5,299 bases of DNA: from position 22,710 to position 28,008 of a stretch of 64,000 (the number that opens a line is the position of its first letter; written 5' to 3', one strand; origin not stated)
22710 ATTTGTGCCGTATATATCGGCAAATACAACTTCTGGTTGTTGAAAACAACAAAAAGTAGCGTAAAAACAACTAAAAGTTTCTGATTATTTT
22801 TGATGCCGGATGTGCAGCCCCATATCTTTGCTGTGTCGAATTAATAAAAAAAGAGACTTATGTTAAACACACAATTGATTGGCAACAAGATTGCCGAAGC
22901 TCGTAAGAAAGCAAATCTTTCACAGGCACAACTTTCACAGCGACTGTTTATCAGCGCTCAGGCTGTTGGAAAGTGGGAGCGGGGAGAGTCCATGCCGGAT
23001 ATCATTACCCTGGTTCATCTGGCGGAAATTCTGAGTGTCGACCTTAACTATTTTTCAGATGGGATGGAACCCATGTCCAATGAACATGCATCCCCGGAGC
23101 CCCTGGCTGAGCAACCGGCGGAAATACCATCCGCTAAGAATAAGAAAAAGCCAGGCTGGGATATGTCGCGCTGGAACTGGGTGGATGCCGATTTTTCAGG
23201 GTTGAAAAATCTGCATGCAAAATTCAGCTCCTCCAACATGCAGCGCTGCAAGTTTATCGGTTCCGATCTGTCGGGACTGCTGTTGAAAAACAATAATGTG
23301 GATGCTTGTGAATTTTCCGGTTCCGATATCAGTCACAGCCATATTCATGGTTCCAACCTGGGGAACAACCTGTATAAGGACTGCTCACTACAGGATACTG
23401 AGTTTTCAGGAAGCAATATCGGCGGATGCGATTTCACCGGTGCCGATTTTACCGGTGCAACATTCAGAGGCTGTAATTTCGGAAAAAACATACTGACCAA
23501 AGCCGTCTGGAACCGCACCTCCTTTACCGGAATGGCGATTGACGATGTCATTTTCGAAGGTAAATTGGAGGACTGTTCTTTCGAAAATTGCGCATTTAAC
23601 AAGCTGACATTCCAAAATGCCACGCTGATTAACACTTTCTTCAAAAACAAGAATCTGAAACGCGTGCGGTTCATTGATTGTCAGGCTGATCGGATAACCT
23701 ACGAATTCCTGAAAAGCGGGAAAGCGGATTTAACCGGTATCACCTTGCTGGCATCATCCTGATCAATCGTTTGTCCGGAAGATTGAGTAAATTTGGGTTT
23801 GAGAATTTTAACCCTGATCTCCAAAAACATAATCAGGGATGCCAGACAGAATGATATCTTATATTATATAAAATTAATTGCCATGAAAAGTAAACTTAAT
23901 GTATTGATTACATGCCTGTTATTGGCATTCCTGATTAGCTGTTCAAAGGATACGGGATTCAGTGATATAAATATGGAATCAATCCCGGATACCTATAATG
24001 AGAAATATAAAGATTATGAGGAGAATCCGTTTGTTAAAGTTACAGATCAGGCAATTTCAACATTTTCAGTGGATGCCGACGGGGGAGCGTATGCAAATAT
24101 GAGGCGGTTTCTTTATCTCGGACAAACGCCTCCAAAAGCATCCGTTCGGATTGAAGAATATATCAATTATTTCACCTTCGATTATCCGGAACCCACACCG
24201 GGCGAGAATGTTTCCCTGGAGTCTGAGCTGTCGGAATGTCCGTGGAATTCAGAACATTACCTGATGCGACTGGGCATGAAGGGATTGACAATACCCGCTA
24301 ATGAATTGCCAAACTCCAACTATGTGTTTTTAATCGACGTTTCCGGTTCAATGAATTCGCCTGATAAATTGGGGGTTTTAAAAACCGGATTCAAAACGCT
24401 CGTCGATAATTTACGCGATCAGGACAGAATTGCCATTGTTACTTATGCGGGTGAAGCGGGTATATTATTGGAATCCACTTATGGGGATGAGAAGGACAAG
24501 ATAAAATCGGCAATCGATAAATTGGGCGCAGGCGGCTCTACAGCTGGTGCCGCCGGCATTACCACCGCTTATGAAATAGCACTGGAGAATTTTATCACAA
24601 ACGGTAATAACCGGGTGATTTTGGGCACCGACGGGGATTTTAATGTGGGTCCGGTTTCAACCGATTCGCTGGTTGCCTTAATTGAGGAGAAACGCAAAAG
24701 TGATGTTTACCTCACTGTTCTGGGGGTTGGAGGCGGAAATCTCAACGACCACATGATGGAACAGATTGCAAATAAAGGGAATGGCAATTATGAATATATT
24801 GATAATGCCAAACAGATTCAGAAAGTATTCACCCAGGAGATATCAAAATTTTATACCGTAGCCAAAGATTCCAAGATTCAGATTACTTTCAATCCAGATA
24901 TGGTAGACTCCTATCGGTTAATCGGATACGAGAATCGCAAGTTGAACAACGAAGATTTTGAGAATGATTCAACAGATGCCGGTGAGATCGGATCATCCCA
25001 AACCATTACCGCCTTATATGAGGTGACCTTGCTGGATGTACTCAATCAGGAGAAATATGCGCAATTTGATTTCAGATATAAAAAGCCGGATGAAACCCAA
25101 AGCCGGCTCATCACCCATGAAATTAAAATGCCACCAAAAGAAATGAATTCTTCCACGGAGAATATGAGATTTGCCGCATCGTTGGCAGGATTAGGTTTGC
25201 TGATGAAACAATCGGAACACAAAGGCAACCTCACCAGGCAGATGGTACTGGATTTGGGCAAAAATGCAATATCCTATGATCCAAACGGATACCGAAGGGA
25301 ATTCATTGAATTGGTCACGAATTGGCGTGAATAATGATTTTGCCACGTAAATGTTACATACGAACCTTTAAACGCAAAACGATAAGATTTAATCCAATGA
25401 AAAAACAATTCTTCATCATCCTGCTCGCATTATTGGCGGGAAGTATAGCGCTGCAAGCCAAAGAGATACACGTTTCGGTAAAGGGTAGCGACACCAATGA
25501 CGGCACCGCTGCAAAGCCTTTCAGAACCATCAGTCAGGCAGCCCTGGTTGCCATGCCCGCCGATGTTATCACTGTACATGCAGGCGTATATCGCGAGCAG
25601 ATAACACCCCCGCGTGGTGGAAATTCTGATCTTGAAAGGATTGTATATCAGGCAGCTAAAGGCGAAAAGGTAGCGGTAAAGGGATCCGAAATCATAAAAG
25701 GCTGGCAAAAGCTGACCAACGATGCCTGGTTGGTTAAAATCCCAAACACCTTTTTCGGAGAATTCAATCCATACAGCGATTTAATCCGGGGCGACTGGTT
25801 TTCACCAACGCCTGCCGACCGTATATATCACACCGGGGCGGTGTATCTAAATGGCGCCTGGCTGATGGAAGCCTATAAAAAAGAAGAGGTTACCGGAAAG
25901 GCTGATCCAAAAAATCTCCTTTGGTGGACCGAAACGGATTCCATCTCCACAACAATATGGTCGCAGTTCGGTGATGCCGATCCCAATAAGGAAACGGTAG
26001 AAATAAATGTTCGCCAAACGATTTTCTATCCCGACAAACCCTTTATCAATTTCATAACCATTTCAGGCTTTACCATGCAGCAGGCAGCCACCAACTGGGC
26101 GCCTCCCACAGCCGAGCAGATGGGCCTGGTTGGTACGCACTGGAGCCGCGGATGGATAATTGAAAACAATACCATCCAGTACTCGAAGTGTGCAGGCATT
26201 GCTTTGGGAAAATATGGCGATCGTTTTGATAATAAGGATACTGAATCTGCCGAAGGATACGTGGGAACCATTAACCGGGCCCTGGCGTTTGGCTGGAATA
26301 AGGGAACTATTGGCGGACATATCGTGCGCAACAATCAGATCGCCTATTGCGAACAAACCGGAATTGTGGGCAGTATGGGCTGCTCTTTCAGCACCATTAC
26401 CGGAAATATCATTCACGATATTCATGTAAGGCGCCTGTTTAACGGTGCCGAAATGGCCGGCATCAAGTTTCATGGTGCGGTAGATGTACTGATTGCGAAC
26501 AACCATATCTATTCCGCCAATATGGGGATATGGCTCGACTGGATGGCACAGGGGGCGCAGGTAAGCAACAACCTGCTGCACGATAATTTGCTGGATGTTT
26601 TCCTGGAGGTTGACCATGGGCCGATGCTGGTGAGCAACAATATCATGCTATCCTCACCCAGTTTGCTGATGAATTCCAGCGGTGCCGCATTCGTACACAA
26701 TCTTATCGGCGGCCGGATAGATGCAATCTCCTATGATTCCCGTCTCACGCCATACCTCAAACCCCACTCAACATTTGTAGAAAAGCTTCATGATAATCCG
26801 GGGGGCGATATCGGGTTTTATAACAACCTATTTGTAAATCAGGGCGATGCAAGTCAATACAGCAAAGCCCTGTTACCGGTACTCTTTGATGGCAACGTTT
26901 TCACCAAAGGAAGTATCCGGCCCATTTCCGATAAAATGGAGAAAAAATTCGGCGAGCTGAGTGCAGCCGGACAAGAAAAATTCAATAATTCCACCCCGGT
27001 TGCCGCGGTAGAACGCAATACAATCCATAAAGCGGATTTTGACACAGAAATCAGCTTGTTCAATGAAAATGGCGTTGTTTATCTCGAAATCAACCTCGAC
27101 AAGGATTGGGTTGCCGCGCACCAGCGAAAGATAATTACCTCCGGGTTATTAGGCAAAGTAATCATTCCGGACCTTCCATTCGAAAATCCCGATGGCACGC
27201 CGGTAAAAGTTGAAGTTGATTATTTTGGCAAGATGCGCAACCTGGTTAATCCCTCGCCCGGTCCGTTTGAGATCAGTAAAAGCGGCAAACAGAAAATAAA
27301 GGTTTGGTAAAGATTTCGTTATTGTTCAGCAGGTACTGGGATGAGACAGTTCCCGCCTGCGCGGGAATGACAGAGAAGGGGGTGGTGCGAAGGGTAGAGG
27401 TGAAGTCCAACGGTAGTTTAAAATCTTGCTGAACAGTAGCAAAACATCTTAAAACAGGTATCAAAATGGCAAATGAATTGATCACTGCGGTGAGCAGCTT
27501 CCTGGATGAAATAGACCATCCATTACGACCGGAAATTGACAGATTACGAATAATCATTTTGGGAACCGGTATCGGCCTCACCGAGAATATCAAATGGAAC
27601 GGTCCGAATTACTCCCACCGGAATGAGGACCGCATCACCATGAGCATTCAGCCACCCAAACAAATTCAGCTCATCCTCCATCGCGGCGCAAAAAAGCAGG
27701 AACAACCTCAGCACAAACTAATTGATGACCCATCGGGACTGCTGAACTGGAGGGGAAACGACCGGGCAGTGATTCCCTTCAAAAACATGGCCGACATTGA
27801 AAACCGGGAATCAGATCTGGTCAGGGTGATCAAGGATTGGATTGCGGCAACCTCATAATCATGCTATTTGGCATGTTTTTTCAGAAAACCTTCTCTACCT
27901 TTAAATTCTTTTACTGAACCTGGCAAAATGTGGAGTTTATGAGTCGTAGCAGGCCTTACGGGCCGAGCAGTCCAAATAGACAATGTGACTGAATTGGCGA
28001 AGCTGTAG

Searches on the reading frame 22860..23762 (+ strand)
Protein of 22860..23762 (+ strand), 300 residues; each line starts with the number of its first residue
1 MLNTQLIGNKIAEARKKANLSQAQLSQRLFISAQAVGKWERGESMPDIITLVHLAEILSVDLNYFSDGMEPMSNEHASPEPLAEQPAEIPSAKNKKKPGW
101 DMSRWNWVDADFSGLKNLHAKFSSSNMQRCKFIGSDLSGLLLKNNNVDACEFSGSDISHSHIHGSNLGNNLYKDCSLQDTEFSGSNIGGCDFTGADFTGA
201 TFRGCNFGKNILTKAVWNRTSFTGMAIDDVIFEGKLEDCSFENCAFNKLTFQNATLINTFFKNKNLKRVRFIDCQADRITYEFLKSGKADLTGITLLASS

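Call 32: search_protein_families(library=pfam, proteins=[window:22860-23762:+], max_evalue=0.0001)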
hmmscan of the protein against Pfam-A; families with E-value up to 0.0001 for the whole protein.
window:22860-23762:+ (300 aa): 7 families
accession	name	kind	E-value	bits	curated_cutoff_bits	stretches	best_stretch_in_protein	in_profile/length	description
PF13599.13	Pentapeptide_4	-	1.4e-22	79.9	38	3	235-296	2-63/78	Pentapeptide repeat region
PF00805.28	Pentapeptide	-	1.2e-18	66.7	20.2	1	175-207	1-33/40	Pentapeptide repeats (8 copies)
PF23894.2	LD_SV2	-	9.1e-13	48.8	29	1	211-281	21-92/92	SV2A/B/C luminal domain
PF01381.28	HTH_3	-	1e-12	48.3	23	1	11-65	1-55/55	Helix-turn-helix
PF13576.12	Pentapeptide_3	-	7.8e-12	45.7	27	1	171-208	6-45/48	Pentapeptide repeats (9 copies)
PF12844.13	HTH_19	-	4.4e-07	30.1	30.2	1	8-65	1-58/64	Helix-turn-helix domain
PF13560.12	HTH_31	-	1.7e-05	25.4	27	1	8-61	3-57/64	Helix-turn-helix domain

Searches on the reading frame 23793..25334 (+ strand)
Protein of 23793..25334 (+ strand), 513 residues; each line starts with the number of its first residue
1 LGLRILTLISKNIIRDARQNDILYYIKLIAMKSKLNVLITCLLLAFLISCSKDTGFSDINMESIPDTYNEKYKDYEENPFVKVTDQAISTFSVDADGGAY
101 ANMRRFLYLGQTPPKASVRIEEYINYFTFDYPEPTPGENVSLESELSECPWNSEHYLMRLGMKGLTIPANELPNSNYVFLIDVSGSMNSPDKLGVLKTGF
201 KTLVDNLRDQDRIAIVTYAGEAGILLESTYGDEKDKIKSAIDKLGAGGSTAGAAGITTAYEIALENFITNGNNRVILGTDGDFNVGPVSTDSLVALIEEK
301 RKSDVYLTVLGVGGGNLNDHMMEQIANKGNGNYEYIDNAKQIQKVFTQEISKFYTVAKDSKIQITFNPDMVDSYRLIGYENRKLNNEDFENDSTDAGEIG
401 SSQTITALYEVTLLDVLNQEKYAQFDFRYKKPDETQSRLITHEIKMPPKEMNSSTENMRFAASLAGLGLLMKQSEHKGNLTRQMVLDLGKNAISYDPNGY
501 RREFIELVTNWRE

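Call 32: search_protein_families(library=pfam, proteins=[window:23793-25334:+], max_evalue=0.0001)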
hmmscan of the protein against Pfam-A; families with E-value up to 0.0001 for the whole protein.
window:23793-25334:+ (513 aa): 5 families
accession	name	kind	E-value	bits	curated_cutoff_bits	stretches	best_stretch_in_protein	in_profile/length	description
PF12034.13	YfbK_C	-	7.9e-51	173.3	25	1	352-511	2-181/184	Uncharacterized protein YfbK, C-terminal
PF12450.13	vWF_A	-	2.2e-32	111.4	25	1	68-159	3-94/94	von Willebrand factor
PF00092.34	VWA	-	3e-17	63.8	23.8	1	178-347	3-173/174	von Willebrand factor type A domain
PF13519.12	VWA_2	-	3.5e-14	53.8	27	1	178-281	2-106/107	von Willebrand factor type A domain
PF13768.12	VWA_3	-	4.8e-07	30.4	27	1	178-334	4-154/155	von Willebrand factor type A domain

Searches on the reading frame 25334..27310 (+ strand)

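Call 7: search_protein_families(library=pfam, proteins=[window:25334-27310:+])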
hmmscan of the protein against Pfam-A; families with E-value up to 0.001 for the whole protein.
window:25334-27310:+ (658 aa): 4 families
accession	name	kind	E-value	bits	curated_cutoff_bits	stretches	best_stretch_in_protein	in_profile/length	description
PF21258.2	Glyco_hydro_120_ins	-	2.9e-25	89.5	27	1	121-224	1-121/121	Glycoside hydrolase 120, insertion domain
PF13229.12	Beta_helix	-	7e-09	36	25.9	1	273-439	10-135/158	Right handed beta helix region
PF07602.17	DUF1565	-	1.6e-08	34.6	20.3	1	49-90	1-42/257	Protein of unknown function (DUF1565)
PF05048.19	NosD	-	0.00069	19.5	23.6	0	331-441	29-128/212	Periplasmic copper-binding protein (NosD)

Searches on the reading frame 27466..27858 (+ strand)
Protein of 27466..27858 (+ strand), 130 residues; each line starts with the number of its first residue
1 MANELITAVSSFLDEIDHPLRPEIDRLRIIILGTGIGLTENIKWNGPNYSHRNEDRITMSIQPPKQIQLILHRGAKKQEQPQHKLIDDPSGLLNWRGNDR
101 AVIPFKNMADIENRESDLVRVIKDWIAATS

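Call 7: search_protein_families(library=pfam, proteins=[window:27466-27858:+])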
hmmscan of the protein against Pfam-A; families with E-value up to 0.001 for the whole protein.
window:27466-27858:+ (130 aa): 1 family
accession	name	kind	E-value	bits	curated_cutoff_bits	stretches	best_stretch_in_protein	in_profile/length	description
PF08818.16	DUF1801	-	2e-12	47.8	27.2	1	21-126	2-85/85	Domain of unknown function (DU1801)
